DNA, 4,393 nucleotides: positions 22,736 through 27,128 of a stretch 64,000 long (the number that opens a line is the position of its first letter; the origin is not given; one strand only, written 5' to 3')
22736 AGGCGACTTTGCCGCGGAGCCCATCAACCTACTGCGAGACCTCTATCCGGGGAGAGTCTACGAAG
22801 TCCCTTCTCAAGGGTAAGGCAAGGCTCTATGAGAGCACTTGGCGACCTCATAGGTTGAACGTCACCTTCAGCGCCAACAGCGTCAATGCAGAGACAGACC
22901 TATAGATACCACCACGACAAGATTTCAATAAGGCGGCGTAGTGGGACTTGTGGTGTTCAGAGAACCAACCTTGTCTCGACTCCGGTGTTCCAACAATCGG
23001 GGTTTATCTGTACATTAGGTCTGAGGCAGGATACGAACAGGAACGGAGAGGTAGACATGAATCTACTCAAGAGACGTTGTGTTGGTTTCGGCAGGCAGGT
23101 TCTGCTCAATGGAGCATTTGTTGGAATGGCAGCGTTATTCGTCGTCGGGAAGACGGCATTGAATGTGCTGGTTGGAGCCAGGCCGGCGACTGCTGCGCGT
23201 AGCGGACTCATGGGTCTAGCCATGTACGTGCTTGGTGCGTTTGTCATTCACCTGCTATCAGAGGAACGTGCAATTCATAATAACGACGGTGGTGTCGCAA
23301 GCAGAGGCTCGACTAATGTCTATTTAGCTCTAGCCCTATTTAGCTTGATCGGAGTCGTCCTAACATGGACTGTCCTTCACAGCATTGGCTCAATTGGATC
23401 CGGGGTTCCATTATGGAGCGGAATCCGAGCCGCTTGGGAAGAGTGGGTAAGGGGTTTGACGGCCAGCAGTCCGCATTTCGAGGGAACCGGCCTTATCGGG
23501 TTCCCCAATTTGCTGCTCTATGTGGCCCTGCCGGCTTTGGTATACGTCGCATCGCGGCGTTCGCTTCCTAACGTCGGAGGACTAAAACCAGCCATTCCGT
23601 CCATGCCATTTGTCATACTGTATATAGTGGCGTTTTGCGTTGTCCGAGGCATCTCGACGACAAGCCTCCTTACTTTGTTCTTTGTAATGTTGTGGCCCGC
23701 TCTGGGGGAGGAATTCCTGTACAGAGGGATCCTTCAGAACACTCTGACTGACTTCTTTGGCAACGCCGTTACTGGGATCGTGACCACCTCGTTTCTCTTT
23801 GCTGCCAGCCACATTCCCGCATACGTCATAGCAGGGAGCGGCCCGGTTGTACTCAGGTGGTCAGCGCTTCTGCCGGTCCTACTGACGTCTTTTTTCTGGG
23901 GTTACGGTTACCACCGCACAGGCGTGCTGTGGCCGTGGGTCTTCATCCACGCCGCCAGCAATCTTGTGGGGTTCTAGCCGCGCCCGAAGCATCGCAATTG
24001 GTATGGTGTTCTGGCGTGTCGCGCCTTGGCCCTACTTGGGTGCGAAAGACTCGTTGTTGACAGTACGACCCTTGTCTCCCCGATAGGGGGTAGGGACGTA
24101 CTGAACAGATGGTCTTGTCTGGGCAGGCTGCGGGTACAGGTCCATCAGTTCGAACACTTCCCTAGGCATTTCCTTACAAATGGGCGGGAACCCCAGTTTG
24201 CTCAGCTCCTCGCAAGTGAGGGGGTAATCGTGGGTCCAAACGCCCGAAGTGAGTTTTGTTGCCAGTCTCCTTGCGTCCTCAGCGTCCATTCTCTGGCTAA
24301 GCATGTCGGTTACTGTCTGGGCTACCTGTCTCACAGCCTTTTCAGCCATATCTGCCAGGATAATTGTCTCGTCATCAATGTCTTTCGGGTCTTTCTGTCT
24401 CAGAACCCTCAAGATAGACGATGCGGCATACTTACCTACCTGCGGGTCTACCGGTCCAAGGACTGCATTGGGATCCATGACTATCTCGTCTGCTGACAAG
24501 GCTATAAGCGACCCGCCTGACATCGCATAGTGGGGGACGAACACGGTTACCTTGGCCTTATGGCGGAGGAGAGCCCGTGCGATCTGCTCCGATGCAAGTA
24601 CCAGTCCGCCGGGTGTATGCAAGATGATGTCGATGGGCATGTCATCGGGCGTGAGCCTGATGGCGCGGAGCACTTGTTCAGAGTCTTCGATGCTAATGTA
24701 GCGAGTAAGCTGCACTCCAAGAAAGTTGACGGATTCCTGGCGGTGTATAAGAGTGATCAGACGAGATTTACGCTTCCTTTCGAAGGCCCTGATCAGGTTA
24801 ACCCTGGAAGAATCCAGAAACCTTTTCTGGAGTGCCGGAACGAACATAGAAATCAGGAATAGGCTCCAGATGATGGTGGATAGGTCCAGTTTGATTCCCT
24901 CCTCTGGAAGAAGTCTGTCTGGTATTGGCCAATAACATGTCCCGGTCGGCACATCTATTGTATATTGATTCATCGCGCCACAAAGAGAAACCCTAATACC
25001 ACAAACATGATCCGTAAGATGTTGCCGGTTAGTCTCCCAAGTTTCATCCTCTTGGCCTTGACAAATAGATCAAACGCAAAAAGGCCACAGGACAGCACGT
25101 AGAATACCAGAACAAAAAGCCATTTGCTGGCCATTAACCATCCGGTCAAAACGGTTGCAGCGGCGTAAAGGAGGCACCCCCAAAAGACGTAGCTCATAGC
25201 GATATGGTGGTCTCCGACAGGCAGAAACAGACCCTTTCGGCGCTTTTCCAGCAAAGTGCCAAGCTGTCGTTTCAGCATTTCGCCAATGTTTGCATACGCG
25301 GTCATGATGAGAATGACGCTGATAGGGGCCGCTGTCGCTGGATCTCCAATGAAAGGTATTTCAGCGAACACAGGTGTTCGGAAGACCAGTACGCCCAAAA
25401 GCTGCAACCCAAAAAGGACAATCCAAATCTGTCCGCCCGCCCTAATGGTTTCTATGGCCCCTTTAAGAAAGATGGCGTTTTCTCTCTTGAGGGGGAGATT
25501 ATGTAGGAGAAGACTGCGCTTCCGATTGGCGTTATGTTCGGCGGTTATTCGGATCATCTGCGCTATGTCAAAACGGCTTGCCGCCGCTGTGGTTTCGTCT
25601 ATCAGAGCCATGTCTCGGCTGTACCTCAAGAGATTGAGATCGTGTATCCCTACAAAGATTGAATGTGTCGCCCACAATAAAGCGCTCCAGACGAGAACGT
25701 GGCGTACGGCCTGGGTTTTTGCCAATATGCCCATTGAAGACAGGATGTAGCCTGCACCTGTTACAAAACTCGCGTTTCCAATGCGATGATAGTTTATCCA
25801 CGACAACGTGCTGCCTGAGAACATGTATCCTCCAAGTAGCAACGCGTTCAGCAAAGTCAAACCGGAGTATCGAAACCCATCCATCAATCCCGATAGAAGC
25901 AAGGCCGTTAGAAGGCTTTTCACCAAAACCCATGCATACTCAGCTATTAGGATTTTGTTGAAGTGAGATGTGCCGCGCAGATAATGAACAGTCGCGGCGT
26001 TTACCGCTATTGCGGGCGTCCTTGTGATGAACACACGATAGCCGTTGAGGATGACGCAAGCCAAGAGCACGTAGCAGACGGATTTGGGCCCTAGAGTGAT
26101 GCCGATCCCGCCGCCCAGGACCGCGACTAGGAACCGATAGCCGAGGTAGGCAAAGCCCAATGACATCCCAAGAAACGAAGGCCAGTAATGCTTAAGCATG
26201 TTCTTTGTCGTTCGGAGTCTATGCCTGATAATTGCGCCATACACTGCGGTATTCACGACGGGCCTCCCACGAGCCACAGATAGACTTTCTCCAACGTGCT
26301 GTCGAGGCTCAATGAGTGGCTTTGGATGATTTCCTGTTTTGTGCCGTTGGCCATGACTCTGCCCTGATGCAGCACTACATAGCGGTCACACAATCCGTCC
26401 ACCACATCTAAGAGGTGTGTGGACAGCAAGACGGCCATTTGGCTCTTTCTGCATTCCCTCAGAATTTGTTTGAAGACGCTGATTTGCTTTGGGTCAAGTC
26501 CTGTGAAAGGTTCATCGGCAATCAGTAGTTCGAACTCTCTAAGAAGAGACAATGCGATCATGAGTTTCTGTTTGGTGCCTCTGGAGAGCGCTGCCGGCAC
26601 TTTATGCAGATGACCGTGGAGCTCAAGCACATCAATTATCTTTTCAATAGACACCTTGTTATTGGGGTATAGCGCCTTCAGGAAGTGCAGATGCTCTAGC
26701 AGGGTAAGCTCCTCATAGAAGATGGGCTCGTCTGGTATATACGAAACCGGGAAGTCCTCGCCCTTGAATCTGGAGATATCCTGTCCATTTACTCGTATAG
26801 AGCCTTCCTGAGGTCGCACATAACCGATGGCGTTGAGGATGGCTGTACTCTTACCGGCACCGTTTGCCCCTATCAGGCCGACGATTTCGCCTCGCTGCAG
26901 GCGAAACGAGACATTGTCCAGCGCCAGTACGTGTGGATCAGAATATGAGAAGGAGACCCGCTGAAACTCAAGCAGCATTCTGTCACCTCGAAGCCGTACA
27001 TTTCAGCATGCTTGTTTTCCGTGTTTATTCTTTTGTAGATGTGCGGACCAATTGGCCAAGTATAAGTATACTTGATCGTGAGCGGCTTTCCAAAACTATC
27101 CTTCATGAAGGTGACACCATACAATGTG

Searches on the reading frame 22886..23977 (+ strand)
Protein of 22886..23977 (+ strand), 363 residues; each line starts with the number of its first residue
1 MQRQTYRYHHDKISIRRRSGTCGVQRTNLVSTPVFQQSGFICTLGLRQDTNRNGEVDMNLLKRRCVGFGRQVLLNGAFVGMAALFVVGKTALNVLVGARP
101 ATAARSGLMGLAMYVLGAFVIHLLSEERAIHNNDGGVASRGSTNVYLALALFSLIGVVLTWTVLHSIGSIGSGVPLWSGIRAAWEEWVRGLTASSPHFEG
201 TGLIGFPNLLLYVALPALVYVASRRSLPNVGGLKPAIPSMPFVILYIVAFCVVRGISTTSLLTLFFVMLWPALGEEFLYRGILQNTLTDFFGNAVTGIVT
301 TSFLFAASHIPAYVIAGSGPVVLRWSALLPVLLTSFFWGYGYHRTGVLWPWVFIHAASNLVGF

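Call 76: search_protein_families(library=pfam, proteins=[window:22886-23977:+], max_evalue=0.00001)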
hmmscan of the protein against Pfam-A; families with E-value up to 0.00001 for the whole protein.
window:22886-23977:+ (363 aa): 1 family
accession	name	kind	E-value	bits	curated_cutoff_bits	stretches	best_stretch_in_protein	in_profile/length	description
PF02517.21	Rce1-like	-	4.6e-17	62.5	22.4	1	259-361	3-93/93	Type II CAAX prenyl endopeptidase Rce1-like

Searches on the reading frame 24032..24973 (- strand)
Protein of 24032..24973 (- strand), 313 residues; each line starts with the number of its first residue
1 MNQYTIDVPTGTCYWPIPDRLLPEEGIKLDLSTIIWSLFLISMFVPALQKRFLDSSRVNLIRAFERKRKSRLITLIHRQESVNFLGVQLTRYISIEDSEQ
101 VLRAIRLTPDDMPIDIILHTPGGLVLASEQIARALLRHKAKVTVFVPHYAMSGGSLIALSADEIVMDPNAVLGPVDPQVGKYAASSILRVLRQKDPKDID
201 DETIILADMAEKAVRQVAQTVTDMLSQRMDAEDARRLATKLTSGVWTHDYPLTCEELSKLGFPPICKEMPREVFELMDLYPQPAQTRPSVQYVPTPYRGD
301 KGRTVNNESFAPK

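Call 76: search_protein_families(library=pfam, proteins=[window:24032-24973:-], max_evalue=0.00001)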
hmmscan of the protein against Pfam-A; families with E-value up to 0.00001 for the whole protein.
window:24032-24973:- (313 aa): 2 families
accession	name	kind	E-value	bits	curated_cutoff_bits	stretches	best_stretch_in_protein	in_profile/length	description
PF01972.22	SDH_protease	-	4e-120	400.6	31.3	1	31-301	10-280/286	ClpP-like SDH-type serine proteinase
PF25145.1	NfeD1b_N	-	5.2e-13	49.5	40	1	116-175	34-95/189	NfeD1b, N-terminal domain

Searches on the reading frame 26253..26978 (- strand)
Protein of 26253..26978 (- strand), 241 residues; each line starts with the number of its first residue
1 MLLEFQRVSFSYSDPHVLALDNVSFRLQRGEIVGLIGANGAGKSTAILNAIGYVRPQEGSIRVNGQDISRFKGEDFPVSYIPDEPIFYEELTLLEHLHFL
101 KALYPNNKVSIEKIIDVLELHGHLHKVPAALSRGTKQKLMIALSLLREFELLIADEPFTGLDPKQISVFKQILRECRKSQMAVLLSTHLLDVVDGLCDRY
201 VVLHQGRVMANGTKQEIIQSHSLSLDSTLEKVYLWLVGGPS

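Call 76: search_protein_families(library=pfam, proteins=[window:26253-26978:-], max_evalue=0.00001)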
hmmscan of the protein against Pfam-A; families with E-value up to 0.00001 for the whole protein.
window:26253-26978:- (241 aa): 2 families
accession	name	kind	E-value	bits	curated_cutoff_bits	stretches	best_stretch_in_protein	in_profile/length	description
PF00005.33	ABC_tran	-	1.2e-25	91.1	25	1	20-158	1-136/137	ABC transporter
PF13304.12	AAA_21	-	8.2e-11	42.9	27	0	129-190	236-300/304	AAA domain, putative AbiEii toxin, Type IV TA system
